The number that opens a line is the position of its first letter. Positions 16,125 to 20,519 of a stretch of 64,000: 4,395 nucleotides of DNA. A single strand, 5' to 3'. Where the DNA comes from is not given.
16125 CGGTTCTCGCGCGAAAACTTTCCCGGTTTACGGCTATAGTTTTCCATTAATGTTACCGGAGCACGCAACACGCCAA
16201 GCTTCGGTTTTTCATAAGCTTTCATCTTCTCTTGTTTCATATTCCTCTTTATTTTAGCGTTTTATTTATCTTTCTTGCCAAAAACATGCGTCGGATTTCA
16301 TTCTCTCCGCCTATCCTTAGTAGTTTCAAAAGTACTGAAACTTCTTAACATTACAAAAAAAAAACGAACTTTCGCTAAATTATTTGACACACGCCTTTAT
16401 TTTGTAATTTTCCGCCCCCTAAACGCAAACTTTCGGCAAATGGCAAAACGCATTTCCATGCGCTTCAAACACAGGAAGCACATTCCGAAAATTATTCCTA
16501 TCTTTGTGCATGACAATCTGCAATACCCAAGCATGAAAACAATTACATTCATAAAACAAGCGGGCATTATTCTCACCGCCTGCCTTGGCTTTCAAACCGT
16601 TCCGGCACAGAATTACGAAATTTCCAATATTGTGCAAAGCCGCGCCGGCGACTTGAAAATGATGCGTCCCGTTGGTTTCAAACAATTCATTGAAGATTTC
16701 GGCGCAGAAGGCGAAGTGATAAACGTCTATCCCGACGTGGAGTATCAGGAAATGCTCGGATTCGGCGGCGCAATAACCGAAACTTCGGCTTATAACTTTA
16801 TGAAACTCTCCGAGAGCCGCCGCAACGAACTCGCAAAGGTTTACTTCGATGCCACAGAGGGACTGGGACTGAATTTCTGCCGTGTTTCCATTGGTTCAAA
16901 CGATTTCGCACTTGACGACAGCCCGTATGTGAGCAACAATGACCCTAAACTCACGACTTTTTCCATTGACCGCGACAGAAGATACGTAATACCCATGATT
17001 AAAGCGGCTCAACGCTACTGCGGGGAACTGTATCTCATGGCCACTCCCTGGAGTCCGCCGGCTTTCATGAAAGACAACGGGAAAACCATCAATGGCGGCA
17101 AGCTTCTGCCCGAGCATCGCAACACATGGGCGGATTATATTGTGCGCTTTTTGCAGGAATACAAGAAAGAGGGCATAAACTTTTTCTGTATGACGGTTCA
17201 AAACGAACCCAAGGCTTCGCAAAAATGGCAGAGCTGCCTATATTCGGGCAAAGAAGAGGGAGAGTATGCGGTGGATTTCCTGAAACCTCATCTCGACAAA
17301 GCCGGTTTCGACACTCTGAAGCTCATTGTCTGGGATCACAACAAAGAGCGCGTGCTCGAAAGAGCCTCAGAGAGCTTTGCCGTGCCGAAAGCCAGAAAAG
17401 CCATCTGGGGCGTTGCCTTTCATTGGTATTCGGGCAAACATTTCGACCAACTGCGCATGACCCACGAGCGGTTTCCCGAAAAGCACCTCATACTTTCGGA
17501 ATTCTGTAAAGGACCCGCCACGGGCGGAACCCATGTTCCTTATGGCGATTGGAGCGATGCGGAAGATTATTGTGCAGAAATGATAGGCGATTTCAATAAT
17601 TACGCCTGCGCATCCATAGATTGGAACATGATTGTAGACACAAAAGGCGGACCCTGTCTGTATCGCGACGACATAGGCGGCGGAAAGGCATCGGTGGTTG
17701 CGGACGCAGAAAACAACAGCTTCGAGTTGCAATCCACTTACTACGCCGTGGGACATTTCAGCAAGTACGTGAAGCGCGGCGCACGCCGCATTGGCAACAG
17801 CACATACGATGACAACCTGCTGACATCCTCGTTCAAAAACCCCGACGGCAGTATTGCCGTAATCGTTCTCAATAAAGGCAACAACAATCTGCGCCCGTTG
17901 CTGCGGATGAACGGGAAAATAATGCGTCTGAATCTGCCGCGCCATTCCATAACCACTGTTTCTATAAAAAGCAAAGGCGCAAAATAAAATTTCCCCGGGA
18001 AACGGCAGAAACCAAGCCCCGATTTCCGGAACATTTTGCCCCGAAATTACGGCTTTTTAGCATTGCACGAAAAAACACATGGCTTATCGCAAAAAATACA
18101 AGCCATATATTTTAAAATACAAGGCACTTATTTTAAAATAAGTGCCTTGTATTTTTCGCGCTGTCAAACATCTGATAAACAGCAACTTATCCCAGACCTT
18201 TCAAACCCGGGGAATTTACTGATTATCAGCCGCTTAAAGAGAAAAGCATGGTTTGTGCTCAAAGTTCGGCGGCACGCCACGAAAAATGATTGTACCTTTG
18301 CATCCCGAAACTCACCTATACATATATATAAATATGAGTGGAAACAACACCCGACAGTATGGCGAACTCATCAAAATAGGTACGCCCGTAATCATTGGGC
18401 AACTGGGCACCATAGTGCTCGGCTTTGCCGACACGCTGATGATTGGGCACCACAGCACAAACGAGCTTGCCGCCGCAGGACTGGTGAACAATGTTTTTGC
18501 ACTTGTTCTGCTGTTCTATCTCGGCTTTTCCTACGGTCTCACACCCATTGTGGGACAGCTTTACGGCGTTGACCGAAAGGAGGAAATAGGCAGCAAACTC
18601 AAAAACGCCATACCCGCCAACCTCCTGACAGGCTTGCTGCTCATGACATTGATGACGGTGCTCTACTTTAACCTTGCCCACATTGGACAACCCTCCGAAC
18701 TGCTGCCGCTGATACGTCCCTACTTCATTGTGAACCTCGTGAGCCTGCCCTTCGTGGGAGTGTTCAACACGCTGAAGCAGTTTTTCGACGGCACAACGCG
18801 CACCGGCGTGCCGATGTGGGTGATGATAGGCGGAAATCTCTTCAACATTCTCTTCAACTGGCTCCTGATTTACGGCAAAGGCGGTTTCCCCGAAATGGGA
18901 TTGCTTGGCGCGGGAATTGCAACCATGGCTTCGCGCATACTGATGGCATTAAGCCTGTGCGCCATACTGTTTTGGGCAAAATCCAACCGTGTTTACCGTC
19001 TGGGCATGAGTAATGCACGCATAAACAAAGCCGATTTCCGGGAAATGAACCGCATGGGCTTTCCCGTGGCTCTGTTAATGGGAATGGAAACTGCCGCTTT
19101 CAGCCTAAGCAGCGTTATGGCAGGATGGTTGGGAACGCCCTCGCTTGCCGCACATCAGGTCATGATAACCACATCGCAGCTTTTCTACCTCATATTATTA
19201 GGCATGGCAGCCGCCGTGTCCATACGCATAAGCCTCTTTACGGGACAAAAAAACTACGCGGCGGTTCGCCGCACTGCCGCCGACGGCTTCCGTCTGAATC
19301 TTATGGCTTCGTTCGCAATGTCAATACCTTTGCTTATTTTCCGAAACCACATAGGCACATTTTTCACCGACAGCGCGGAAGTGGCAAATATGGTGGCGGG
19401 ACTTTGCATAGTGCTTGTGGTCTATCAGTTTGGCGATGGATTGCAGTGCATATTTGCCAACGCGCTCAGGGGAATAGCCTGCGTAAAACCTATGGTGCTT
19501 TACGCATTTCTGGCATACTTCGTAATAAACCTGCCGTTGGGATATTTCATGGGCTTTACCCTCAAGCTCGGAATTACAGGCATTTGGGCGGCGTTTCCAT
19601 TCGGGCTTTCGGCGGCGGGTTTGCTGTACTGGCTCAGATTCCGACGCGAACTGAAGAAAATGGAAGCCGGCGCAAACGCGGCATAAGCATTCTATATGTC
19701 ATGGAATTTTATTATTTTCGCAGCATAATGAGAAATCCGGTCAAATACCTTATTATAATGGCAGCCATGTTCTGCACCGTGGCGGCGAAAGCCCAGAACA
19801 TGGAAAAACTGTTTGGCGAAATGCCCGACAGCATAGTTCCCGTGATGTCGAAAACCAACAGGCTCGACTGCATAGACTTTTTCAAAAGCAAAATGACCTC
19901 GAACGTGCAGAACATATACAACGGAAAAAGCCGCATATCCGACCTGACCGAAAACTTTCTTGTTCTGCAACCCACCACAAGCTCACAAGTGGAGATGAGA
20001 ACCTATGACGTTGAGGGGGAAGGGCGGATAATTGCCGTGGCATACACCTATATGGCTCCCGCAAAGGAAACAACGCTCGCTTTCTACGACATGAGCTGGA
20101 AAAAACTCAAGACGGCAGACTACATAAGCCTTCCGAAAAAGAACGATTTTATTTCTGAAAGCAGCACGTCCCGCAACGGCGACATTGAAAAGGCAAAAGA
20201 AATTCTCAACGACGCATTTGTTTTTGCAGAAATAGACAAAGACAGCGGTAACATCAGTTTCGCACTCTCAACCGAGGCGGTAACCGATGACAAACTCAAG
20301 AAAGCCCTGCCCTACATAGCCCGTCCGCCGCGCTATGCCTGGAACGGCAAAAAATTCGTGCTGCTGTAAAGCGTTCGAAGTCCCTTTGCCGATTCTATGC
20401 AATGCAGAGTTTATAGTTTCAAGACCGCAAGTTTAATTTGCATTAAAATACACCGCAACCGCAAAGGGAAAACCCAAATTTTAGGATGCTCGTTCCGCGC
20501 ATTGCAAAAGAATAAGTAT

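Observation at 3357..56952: Twelve copies of an unnamed composite palindromic intergenic element (MITE/REP/Correia-like), about one per 5 kb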

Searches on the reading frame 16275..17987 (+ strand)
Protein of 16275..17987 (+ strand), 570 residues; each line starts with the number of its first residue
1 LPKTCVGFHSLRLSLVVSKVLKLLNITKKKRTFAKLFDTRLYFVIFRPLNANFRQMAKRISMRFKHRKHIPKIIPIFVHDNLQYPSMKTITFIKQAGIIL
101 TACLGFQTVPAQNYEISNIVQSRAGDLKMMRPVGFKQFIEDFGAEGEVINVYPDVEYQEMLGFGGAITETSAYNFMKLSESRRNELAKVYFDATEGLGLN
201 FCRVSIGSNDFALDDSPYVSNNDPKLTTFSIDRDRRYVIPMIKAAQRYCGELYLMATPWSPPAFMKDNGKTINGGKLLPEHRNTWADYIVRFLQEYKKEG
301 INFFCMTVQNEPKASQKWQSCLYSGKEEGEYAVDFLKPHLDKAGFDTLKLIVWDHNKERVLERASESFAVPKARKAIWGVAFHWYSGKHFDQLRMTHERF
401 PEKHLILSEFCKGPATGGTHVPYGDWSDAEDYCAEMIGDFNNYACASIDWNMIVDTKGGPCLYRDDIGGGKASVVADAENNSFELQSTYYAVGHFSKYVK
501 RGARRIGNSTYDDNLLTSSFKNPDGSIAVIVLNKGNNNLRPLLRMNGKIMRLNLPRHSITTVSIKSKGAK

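Call 39: search_protein_families(library=pfam, proteins=[window:16275-17987:+], max_evalue=0.00001)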
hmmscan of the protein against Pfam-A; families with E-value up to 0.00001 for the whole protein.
window:16275-17987:+ (570 aa): 3 families
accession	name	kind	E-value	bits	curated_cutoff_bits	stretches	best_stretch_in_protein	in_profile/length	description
PF02055.22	Glyco_hydro_30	-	2.3e-62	211.5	23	1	162-499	3-348/348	Glycosyl hydrolase family 30 TIM-barrel domain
PF17189.10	Glyco_hydro_30C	-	2.2e-14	53.8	22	1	502-562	1-65/65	Glycosyl hydrolase family 30 beta sandwich domain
PF02057.21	Glyco_hydro_59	-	4.3e-07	30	27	1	178-453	20-255/294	Glycosyl hydrolase family 59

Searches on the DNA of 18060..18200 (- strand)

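Call 63: search_dna_similar(query=window:18060-18200:-, collection=phages, mode=distant, max_evalue=0.01, max_rows=10)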
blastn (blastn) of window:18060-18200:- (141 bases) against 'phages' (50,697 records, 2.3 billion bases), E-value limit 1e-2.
No match.

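Call 64: search_dna_similar(query=window:18060-18200:-, collection=plasmids, mode=distant, max_evalue=0.01, max_rows=10)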
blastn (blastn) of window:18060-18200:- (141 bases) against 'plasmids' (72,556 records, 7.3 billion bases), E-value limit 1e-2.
Records with a match: 1; places in all: 1; records where one place covers at least 80% of the query: 0.
Best place of each record, by identity: 80-90% 1.
By first word of the organism name: Bacillus 1.
By predicted mobility (MOB-suite, as given by PLSDB): non-mobilizable 1.
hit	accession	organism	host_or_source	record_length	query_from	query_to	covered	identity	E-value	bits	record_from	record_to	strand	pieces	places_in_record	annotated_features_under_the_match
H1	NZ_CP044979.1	Bacillus thuringiensis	whole organism,soil sample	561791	53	101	35%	82.4%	9e-3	46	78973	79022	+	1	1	none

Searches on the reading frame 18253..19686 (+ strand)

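Call 39: search_protein_families(library=pfam, proteins=[window:18253-19686:+], max_evalue=0.00001)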
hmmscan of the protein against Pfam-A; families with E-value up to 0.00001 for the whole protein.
window:18253-19686:+ (477 aa): 1 family
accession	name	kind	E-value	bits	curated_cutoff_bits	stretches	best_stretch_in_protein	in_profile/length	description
PF01554.23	MatE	-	2.5e-54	183.8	24.9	2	45-204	1-161/161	MatE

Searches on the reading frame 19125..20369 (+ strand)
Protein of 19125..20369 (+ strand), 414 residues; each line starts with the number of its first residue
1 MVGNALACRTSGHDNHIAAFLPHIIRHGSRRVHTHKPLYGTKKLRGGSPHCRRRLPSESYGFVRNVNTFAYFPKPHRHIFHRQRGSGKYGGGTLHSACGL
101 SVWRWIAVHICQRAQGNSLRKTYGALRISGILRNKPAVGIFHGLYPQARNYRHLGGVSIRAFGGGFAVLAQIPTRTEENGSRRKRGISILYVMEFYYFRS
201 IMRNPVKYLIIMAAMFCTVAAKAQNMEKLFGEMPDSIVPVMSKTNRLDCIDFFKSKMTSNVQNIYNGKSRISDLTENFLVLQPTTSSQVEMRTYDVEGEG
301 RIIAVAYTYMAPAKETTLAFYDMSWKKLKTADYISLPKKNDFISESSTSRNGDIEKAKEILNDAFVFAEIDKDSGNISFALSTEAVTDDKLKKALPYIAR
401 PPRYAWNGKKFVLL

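Call 39: search_protein_families(library=pfam, proteins=[window:19125-20369:+], max_evalue=0.00001)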
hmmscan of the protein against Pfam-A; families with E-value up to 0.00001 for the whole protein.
window:19125-20369:+ (414 aa): 1 family
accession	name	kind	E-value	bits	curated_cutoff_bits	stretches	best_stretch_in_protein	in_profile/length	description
PF11644.13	DUF3256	-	1.2e-49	168.9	25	1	219-411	2-195/195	Protein of unknown function (DUF3256)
